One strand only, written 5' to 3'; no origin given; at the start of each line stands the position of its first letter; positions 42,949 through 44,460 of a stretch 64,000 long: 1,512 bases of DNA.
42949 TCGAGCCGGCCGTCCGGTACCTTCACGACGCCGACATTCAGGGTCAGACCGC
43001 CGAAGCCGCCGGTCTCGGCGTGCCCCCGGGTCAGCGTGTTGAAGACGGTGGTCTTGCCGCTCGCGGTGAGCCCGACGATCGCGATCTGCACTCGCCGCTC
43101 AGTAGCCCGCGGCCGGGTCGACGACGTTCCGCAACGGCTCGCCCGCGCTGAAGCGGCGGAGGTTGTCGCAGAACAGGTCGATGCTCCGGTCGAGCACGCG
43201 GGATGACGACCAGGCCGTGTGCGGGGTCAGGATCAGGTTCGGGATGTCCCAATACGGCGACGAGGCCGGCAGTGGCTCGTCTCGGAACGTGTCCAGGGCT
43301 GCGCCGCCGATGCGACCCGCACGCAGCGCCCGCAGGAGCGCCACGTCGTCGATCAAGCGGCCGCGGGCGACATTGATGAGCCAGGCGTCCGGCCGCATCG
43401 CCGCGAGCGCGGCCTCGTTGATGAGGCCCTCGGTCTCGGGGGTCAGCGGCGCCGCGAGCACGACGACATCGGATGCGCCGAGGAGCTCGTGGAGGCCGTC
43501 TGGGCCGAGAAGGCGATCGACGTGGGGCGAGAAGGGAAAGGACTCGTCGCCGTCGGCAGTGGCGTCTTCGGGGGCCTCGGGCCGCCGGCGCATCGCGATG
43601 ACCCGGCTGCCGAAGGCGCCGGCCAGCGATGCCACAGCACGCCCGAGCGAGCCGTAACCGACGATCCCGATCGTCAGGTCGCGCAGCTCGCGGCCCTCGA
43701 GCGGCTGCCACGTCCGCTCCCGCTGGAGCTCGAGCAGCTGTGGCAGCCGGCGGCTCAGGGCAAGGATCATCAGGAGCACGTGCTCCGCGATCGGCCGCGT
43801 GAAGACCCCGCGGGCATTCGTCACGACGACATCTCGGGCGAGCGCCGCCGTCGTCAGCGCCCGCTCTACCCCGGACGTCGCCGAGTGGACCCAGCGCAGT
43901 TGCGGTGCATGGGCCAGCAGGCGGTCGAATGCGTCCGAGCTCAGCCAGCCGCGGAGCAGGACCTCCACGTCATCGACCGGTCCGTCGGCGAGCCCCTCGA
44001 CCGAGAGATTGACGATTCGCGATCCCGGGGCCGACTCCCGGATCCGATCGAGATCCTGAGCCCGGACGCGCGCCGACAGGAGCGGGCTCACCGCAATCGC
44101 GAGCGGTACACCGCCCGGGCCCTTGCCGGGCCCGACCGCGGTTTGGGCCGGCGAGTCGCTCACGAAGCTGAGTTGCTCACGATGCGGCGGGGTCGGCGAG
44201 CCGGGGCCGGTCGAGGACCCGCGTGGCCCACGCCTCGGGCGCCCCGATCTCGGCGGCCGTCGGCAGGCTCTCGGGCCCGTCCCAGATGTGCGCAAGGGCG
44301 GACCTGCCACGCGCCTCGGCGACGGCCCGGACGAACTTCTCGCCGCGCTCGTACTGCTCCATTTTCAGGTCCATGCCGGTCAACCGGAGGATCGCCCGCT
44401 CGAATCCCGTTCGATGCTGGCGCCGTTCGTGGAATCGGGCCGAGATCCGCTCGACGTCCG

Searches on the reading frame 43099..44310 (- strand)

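Call 7: search_protein_families(library=pfam, proteins=[window:43099-44310:-])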
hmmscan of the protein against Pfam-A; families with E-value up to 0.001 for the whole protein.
window:43099-44310:- (403 aa): 2 families
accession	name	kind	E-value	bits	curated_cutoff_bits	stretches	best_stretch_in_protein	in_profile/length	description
PF02826.25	2-Hacid_dh_C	-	1.5e-52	178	25.1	1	180-366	2-178/178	D-isomer specific 2-hydroxyacid dehydrogenase, NAD binding domain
PF00389.36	2-Hacid_dh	-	2.7e-10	40.5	24.6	1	127-397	51-133/134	D-isomer specific 2-hydroxyacid dehydrogenase, catalytic domain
